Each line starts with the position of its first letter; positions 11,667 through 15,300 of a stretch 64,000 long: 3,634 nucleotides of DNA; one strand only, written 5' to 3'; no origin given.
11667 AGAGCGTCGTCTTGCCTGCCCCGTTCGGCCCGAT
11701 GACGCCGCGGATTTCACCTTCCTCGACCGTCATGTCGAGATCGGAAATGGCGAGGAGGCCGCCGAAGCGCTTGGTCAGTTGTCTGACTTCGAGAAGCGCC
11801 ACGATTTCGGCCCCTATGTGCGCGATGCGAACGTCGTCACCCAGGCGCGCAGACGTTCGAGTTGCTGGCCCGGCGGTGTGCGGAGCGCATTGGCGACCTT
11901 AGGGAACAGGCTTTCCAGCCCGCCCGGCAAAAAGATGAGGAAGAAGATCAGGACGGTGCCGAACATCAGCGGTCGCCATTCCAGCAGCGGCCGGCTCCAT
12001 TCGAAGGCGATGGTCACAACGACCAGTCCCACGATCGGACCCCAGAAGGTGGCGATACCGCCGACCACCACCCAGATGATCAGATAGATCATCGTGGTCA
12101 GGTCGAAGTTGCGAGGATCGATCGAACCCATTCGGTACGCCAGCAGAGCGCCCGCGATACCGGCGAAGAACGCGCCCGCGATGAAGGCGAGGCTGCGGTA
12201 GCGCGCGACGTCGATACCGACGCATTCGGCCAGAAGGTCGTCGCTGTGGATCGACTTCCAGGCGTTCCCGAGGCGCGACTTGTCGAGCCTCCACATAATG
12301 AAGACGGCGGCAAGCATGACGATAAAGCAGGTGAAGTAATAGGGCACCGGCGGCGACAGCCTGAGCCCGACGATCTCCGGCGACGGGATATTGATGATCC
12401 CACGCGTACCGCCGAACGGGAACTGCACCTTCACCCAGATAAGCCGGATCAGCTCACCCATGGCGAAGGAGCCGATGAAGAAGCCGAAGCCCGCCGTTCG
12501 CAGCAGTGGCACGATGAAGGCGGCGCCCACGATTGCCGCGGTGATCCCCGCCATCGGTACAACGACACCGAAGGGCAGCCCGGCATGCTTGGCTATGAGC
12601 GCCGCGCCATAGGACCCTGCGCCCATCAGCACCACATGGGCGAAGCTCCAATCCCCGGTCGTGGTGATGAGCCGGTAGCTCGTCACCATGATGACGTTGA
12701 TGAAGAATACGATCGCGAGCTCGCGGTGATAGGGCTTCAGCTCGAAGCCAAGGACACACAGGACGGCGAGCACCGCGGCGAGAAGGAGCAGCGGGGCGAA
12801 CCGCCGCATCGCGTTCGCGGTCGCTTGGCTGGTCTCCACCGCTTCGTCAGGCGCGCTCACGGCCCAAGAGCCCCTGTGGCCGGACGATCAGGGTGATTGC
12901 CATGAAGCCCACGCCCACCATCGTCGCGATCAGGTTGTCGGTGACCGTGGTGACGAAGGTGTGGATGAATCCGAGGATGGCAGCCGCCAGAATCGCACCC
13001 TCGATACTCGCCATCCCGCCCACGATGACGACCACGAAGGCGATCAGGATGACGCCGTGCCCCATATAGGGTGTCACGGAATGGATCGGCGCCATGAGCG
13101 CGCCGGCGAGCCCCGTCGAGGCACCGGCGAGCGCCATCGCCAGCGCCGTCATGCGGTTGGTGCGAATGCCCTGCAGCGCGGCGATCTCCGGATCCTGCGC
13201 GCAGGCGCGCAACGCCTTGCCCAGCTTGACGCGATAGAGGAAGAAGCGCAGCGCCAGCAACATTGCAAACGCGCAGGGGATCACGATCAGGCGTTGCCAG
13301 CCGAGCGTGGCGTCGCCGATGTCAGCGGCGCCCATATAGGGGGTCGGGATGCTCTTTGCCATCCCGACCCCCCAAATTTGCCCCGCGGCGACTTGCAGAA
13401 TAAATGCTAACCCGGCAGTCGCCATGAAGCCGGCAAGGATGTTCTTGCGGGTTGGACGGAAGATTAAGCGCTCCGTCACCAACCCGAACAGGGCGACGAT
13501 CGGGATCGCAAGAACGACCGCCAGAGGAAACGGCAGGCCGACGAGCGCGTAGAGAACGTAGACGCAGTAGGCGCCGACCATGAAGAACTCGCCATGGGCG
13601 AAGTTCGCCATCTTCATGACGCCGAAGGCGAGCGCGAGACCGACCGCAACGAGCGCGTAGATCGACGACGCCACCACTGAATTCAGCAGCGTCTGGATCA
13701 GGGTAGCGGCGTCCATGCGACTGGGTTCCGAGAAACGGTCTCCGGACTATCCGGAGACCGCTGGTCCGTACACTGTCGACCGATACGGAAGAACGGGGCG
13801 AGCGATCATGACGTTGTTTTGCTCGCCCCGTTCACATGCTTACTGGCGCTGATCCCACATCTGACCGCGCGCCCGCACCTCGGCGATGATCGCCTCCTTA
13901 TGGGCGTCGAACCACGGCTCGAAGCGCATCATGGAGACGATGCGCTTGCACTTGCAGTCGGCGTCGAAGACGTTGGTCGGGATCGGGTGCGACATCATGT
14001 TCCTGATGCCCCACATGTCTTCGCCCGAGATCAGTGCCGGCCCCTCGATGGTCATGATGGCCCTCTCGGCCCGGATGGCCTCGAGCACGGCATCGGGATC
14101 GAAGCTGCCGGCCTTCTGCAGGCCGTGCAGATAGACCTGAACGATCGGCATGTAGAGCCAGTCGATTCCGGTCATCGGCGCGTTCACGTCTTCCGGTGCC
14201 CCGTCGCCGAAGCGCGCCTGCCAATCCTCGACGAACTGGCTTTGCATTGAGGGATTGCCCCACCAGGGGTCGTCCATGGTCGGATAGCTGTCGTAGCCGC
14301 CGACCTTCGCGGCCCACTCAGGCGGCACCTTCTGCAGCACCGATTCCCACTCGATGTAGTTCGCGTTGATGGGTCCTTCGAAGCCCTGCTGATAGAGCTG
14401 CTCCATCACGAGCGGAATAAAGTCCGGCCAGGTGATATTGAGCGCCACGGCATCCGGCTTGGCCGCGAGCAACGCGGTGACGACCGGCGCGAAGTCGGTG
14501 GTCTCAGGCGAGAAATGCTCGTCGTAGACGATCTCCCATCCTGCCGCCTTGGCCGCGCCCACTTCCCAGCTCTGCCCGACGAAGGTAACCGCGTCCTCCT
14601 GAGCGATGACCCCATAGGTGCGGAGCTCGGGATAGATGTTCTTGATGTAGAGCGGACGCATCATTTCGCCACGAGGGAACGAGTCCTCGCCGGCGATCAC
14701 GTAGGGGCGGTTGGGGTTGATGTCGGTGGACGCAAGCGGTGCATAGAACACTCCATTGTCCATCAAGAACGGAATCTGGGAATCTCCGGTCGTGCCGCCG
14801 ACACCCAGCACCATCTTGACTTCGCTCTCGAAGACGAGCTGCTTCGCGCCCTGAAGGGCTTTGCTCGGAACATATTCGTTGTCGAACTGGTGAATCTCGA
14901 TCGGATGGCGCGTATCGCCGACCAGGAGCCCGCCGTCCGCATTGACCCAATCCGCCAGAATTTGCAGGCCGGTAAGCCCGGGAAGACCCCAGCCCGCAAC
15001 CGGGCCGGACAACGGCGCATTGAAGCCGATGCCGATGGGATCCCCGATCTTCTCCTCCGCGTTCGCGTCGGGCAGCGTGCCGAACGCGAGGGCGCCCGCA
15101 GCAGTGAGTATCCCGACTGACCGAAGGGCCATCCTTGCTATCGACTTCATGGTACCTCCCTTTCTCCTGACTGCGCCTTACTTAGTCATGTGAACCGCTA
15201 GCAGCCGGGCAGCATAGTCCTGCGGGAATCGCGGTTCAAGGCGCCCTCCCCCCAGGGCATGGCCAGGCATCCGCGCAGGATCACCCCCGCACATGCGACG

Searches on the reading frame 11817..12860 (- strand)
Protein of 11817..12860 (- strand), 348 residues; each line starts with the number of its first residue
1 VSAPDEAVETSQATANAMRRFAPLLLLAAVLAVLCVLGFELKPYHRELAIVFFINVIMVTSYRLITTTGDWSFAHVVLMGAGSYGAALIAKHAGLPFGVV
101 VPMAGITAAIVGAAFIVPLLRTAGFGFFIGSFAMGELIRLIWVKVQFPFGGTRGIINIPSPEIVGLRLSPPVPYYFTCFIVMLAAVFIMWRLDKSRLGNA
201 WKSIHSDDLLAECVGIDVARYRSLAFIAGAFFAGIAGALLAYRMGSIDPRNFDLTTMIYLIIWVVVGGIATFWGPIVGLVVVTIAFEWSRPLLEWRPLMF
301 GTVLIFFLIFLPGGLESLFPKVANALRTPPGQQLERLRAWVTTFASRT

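Call 88: search_protein_families(library=pfam, proteins=[window:11817-12860:-], max_evalue=0.00001)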
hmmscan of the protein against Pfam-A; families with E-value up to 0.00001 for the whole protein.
window:11817-12860:- (348 aa): 1 family
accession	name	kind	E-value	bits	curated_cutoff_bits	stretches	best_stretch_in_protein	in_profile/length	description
PF02653.21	BPD_transp_2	-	1.1e-35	123.6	26.8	1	48-308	5-265/269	Branched-chain amino acid transport system / permease component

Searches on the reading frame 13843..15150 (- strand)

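Call 88: search_protein_families(library=pfam, proteins=[window:13843-15150:-], max_evalue=0.00001)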
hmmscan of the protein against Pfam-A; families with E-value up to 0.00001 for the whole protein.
window:13843-15150:- (436 aa): 1 family
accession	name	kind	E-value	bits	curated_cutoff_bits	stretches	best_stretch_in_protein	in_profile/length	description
PF13458.12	Peripla_BP_6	-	5e-35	122.2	31.7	1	38-379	1-327/343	Periplasmic binding protein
